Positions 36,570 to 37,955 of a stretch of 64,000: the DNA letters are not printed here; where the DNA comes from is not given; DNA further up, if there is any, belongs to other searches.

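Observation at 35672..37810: Low-GC island carrying a Dam-family adenine methyltransferase and an unknown 361-aa partner, inserted exactly between glcF and a creatininase gene: candidate type II R-M (or other MTase-linked defence) module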

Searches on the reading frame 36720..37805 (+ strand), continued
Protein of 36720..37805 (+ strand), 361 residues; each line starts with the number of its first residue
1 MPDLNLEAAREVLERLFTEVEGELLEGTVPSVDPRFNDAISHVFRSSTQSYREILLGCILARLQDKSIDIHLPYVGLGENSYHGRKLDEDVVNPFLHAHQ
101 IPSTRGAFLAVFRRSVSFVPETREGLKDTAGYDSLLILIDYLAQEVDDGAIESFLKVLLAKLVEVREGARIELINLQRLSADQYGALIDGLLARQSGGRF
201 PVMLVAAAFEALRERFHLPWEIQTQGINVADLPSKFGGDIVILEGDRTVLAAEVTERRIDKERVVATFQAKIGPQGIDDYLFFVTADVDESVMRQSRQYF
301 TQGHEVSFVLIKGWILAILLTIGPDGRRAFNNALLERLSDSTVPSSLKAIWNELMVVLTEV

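Call 32: search_solved_structures(query=A1, max_evalue=10, show_alignments=1)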
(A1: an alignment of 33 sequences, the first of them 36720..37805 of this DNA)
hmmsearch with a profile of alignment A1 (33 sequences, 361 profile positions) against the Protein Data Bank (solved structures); distinct sequences matched with E-value up to 10: 1.
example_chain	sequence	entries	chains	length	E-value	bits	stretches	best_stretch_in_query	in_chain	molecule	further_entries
7e8r_A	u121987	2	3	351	3.8e-07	32.9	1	38-290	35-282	EcoT38I restriction endonuclease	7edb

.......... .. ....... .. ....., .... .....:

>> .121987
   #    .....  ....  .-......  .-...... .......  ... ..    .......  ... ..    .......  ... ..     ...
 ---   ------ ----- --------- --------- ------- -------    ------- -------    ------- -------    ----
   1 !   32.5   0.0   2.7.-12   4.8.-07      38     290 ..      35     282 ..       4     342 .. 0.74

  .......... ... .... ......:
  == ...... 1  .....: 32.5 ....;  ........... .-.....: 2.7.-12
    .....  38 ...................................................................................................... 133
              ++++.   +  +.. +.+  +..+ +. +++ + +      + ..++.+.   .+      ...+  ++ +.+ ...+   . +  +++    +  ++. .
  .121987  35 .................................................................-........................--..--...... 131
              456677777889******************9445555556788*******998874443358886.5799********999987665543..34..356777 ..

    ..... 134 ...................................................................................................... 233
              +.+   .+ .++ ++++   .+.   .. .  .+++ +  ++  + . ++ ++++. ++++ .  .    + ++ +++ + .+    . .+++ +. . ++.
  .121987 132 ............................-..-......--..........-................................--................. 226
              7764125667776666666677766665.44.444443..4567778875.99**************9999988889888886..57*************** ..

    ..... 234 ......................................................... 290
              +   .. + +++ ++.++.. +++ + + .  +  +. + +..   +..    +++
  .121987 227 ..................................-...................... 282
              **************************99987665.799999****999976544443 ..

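Call 38: find_related_loci(query=A1, collection=metagenome_contigs, flank=5000)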
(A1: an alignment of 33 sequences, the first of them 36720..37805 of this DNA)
Query A1 (361 aa) in metagenome_contigs; peptide patterns used: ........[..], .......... (x = any residue, [..] = any of these).
481 stretches matched a pattern; 340 encode a relative of the query (tblastn E <= 1e-3); the best 80 are kept; 80 distinct loci.
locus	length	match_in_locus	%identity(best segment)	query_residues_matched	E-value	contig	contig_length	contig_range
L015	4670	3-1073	55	4-359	2e-126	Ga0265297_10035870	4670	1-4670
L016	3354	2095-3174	54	1-360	6e-127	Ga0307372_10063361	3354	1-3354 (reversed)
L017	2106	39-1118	51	1-359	3e-130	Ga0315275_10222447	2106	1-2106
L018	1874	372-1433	54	7-359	2e-130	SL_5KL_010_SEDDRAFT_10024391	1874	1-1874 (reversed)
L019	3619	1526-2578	54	1-352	1e-124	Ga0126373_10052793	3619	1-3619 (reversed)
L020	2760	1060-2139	52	1-359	8e-127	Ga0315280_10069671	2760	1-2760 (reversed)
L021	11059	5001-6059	52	1-353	1e-120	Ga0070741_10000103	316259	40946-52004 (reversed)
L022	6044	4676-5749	51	1-359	7e-121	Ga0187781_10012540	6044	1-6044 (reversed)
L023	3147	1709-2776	52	4-359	1e-124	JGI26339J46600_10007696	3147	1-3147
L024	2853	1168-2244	50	4-361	2e-123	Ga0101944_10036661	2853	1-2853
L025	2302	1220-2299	50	1-359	2e-124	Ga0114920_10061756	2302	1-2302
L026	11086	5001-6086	52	1-361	8e-118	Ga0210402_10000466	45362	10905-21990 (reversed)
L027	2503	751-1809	53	1-353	1e-123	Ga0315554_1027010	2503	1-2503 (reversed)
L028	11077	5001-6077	51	1-360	9e-117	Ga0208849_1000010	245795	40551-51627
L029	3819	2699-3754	52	1-352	6e-119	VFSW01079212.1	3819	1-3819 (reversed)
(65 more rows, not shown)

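Call 39: search_dna_similar(query=window:36720-37805:+, collection=plasmids, mode=protein, max_evalue=0.001, max_rows=20)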
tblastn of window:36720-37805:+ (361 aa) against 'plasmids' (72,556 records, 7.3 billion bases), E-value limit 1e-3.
Records with a match: 7; places in all: 7; records where one place covers at least 80% of the query: 4.
Best place of each record, by identity: <60% 7.
By first word of the organism name: Nostoc 2; Agrobacterium 1; Aeromonas 1; Comamonas 1; Calothrix 1; Halorussus 1.
By predicted mobility (MOB-suite, as given by PLSDB): mobilizable 4; conjugative 2; non-mobilizable 1.
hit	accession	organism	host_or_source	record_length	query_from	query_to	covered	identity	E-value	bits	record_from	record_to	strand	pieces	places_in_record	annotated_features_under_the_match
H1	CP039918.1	Agrobacterium tumefaciens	-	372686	4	355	98%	42.7%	1e-88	298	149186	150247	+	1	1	restriction endonuclease, SacI family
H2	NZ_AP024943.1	Aeromonas caviae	-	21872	32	351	89%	26.5%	3e-10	69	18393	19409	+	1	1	restriction endonuclease, SacI family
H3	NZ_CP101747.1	Comamonas sp. C11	mixed culture,wastewater treatment plant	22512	32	351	89%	26.5%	3e-10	69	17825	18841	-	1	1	restriction endonuclease, SacI family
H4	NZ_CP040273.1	Nostoc sp. C052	Blasia pusilla,pure culture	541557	54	295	67%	29.3%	6e-14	81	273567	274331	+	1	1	restriction endonuclease, SacI family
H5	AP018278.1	Calothrix sp. NIES-4101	-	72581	54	311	71%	27.0%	1e-12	77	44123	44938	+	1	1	D12 class N6 adenine-specific DNA methyltransferase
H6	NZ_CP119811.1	Halorussus caseinilyticus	cell culture,coastal saline-alkali land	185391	40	358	88%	21.5%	8e-6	56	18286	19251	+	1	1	restriction endonuclease, SacI family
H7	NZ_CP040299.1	Nostoc sp. TCL26-01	Leiosporoceros dussii,pure culture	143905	67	305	66%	27.4%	1e-11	74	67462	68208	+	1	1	restriction endonuclease, SacI family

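Call 40: search_dna_similar(query=window:36720-37805:+, collection=phages, mode=protein, max_evalue=0.001, max_rows=20)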
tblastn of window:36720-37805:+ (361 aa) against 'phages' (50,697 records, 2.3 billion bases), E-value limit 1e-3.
No match.

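Call 42: get_annotated_region(hit=H1, flank=6000)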
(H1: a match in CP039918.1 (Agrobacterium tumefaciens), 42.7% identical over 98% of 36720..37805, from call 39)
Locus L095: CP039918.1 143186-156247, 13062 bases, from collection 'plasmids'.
description: Agrobacterium tumefaciens strain CFBP6626 plasmid pAtCFBP6626a, complete sequence
organism: Agrobacterium tumefaciens (NCBI taxid 358)
taxonomy: Bacteria; Pseudomonadota; Alphaproteobacteria; Hyphomicrobiales; Rhizobiaceae; Agrobacterium; Agrobacterium tumefaciens
host: -; source: -; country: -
typing (MOB-suite, as given by PLSDB): conjugative; relaxase MOBQ,MOBQ; mating-pair formation MPF_T
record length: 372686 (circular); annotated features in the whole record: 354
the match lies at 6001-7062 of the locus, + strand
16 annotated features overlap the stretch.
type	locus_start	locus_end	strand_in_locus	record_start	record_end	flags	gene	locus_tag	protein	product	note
CDS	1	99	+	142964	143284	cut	-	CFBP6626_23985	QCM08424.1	DUF3330 domain-containing protein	-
CDS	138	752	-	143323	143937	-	-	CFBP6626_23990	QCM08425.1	recombinase family protein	-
CDS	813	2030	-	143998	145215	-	-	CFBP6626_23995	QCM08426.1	transposase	-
CDS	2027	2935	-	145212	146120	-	-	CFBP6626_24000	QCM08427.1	transposase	-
CDS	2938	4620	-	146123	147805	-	-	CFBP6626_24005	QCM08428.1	DDE-type integrase/transposase/recombinase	-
CDS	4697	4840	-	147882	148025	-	-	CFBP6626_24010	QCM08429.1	hypothetical protein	-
CDS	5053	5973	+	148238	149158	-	-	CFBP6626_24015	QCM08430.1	DNA adenine methylase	-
CDS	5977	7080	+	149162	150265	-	-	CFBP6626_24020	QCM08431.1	restriction endonuclease, SacI family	-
CDS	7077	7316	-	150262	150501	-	-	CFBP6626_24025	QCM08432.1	transcription factor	-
CDS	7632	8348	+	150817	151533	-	-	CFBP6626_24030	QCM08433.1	hypothetical protein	-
CDS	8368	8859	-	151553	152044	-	-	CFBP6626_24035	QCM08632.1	hypothetical protein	-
CDS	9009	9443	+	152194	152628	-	-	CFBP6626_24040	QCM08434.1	hypothetical protein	-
CDS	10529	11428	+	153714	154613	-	-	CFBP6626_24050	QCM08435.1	integrase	-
CDS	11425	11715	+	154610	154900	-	-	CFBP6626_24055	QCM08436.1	hypothetical protein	-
CDS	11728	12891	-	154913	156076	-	-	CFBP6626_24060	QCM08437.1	hypothetical protein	-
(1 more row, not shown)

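Call 43: get_annotated_region(hit=H2, flank=5000)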
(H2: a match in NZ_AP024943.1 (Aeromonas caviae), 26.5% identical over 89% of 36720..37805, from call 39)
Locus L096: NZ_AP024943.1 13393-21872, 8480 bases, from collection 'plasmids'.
description: Aeromonas caviae strain KAM339 plasmid pKAM339_3, complete sequence
organism: Aeromonas caviae (NCBI taxid 648)
taxonomy: Bacteria; Pseudomonadota; Gammaproteobacteria; Aeromonadales; Aeromonadaceae; Aeromonas; Aeromonas caviae
host: -; source: -; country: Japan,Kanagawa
typing (MOB-suite, as given by PLSDB): mobilizable; replicon rep_cluster_995; relaxase MOBQ
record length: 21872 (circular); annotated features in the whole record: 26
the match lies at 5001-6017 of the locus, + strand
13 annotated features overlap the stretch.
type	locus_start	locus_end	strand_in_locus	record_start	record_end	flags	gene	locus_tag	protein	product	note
CDS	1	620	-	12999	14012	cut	intI1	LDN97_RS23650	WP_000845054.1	class 1 integron integrase IntI1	-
CDS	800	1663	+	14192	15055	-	-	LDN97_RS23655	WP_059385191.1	carbapenem-hydrolyzing class A beta-lactamase GES-24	-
predicted_resistance_gene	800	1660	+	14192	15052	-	blaGES-24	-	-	carbapenem-hydrolyzing class A beta-lactamase GES-24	predicted by amrfinderplus; class BETA-LACTAM; identity 100.0%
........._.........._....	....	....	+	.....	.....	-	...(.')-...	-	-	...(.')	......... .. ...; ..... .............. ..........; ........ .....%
predicted_resistance_gene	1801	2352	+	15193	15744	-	aac(6')-Ib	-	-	AAC(6')-Ib family aminoglycoside 6'-N-acetyltransferase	predicted by amrfinderplus; class AMINOGLYCOSIDE; identity 100.0%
CDS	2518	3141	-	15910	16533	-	-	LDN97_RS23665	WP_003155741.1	recombinase family protein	GO:0006310 - DNA recombination [Evidence IEA]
CDS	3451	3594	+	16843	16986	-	-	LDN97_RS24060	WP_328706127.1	NTP-binding protein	-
CDS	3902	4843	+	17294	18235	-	-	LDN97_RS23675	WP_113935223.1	DNA adenine methylase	-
CDS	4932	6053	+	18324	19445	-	-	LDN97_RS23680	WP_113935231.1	restriction endonuclease, SacI family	-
CDS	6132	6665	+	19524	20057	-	-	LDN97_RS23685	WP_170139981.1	DNA-3-methyladenine glycosylase 2 family protein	-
CDS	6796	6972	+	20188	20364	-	-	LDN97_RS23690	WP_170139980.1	hypothetical protein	-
CDS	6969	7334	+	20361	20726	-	-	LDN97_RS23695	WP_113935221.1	transcriptional regulator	-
CDS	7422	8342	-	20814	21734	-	-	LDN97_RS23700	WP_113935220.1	S1C family serine protease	-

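Call 44: list_cluster_members(proteins=[P0369, P0379, P0387, P0388, P0290, P0284])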
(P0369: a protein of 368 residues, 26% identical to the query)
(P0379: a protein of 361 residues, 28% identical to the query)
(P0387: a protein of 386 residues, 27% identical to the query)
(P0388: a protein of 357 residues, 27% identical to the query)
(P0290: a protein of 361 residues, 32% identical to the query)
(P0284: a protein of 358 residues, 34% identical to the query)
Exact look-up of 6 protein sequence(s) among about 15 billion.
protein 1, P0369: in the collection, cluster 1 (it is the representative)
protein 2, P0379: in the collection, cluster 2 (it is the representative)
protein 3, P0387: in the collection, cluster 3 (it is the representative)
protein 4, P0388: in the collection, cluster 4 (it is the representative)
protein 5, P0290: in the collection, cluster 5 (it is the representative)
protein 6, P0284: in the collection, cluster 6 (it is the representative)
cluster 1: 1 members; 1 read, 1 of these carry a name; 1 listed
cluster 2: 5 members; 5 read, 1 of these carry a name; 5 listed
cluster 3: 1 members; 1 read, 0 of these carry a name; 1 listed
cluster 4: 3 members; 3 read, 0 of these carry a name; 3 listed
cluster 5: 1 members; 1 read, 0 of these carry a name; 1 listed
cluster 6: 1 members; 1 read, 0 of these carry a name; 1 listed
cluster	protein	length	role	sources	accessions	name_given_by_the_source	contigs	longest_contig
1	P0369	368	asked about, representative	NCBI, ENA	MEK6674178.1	MAG: restriction endonuclease, SacI family [Planctomycetota bacterium]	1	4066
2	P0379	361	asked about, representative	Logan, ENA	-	-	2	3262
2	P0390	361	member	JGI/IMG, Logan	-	hypothetical protein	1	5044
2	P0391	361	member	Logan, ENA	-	-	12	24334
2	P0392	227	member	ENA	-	-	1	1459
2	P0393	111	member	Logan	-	-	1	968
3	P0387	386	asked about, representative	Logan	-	-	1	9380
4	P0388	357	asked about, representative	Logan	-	-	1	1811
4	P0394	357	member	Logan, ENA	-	-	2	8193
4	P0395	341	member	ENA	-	-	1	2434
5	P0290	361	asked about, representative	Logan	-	-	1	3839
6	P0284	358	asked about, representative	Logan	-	-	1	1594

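Call 47: find_encoding_contigs(protein=P0369, flank=4000, max_places=2)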
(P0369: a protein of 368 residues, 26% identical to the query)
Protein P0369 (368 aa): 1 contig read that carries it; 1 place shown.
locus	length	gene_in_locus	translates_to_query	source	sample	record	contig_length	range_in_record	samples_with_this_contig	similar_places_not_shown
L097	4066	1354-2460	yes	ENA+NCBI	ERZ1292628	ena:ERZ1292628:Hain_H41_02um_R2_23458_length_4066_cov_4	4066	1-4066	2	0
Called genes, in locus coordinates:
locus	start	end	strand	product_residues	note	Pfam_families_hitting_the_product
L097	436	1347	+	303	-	PF02086:MethyltransfD12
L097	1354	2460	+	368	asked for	PF09566:RE_SacI_N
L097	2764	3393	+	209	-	PF13187:Fer4_9 (faint), PF14697:Fer4_21 (faint), PF00037:Fer4 (weak), PF12797:Fer4_2 (faint), PF12838:Fer4_7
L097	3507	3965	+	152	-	PF00507:Oxidored_q4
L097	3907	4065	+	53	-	?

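Call 48: find_encoding_contigs(protein=P0391, flank=4000, max_places=2)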
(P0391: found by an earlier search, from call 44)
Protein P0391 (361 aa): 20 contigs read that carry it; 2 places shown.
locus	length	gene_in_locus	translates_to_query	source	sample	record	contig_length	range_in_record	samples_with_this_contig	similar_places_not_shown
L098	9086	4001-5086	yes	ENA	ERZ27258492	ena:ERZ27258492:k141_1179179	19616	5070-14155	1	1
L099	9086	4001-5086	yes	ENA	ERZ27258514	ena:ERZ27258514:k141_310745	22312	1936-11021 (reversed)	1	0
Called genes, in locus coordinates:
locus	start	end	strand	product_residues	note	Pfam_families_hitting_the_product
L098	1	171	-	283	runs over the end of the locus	-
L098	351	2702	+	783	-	PF13517:FG-GAP_3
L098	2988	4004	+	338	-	PF00145:DNA_methylase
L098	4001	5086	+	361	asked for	PF09566:RE_SacI_N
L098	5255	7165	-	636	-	PF01807:Zn_ribbon_DnaG, PF08275:DNAG_N, PF01751:Toprim, PF13155:Toprim_2, PF13362:Toprim_3 (weak), PF13662:Toprim_4, PF10410:DnaB_bind, PF28534:DUF8430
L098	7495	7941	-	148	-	-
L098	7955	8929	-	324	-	PF00348:polyprenyl_synt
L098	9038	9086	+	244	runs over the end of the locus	-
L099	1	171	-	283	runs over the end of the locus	-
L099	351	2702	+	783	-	PF13517:FG-GAP_3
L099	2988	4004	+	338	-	PF00145:DNA_methylase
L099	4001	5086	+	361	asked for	PF09566:RE_SacI_N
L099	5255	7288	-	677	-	PF01807:Zn_ribbon_DnaG, PF08275:DNAG_N, PF01751:Toprim, PF13155:Toprim_2, PF13362:Toprim_3 (weak), PF13662:Toprim_4, PF10410:DnaB_bind, PF28534:DUF8430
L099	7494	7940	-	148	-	-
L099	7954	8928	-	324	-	PF00348:polyprenyl_synt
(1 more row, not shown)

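Call 49: find_encoding_contigs(protein=P0387, flank=4000, max_places=2)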
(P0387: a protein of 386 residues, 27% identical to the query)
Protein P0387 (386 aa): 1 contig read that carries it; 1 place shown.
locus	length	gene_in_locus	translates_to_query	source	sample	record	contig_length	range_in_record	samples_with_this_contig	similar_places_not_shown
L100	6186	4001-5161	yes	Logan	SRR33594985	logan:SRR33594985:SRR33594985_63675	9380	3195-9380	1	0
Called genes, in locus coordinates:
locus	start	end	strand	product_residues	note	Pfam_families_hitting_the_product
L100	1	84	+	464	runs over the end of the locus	-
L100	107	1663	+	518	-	PF00078:RVT_1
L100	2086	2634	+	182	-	-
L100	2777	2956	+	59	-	-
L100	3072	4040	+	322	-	PF02086:MethyltransfD12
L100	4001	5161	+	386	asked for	PF09566:RE_SacI_N (weak)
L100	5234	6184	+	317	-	?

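Call 50: get_annotated_region(hit=H6, flank=4000)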
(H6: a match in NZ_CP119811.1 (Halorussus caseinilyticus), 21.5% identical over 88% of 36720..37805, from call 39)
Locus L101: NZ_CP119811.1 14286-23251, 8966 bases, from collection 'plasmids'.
description: Halorussus caseinilyticus strain DT72 plasmid unnamed2, complete sequence
organism: Halorussus caseinilyticus (NCBI taxid 3034025)
taxonomy: Archaea; Euryarchaeota; Halobacteria; Halobacteriales; Haladaptataceae; Halorussus; Halorussus caseinilyticus
host: -; source: cell culture,coastal saline-alkali land; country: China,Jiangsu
typing (MOB-suite, as given by PLSDB): non-mobilizable
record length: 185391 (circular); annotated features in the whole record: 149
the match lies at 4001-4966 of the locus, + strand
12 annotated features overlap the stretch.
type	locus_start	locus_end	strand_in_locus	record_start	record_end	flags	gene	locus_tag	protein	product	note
CDS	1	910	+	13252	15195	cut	-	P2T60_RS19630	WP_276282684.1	hypothetical protein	-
CDS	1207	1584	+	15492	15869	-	-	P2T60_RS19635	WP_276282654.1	hypothetical protein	-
CDS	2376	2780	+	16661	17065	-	-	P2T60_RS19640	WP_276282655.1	hypothetical protein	-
CDS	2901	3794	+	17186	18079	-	-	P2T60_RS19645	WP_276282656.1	DNA adenine methylase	-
CDS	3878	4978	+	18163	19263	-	-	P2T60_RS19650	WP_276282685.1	restriction endonuclease, SacI family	-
CDS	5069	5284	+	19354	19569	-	-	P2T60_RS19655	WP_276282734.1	PadR family transcriptional regulator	-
CDS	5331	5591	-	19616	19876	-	-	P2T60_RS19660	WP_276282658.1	winged helix-turn-helix domain-containing protein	-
CDS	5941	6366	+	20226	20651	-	-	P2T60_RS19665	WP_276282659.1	helix-turn-helix transcriptional regulator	-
CDS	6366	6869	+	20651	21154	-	-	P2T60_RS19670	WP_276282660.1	hypothetical protein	-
CDS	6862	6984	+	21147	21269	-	-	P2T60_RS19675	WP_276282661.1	hypothetical protein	-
CDS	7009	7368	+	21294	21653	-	-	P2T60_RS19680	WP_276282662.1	hypothetical protein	-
CDS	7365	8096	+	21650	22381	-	-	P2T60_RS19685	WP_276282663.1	hypothetical protein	-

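Call 51: get_annotated_region(hit=H4, flank=4000)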
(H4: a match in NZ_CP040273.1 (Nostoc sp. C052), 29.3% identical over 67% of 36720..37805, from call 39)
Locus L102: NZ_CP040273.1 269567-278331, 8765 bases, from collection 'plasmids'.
description: Nostoc sp. C052 plasmid pC052_A, complete sequence
organism: Nostoc sp. C052 (NCBI taxid 2576902)
taxonomy: Bacteria; Cyanobacteriota; Cyanophyceae; Nostocales; Nostocaceae; Nostoc; Nostoc sp. C052
host: -; source: Blasia pusilla,pure culture; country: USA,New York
typing (MOB-suite, as given by PLSDB): conjugative; relaxase MOBV; mating-pair formation MPF_T
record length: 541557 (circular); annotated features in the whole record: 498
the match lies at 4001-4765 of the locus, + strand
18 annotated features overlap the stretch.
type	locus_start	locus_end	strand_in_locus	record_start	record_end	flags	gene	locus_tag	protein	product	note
CDS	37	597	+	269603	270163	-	-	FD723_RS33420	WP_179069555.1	WGR domain-containing protein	-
CDS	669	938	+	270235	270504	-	-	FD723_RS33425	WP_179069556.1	hypothetical protein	-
CDS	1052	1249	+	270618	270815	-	-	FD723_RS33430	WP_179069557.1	hypothetical protein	-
CDS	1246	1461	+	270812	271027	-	-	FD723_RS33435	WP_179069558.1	hypothetical protein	-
CDS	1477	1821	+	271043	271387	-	-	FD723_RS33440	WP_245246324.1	hypothetical protein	-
CDS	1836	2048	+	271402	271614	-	-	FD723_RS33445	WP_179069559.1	hypothetical protein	-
CDS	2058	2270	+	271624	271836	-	-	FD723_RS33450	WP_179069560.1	hypothetical protein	-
CDS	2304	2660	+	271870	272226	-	-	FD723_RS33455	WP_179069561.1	hypothetical protein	-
CDS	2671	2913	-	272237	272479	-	-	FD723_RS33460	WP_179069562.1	hypothetical protein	-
CDS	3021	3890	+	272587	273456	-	-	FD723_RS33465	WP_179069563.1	DNA adenine methylase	-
CDS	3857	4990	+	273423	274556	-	-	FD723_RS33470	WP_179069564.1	restriction endonuclease, SacI family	-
CDS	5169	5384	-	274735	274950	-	-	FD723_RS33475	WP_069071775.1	hypothetical protein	-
CDS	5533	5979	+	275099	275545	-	-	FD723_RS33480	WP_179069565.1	hypothetical protein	-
CDS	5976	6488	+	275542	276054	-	-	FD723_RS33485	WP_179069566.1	hypothetical protein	-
CDS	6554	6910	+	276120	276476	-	-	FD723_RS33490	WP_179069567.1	hypothetical protein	-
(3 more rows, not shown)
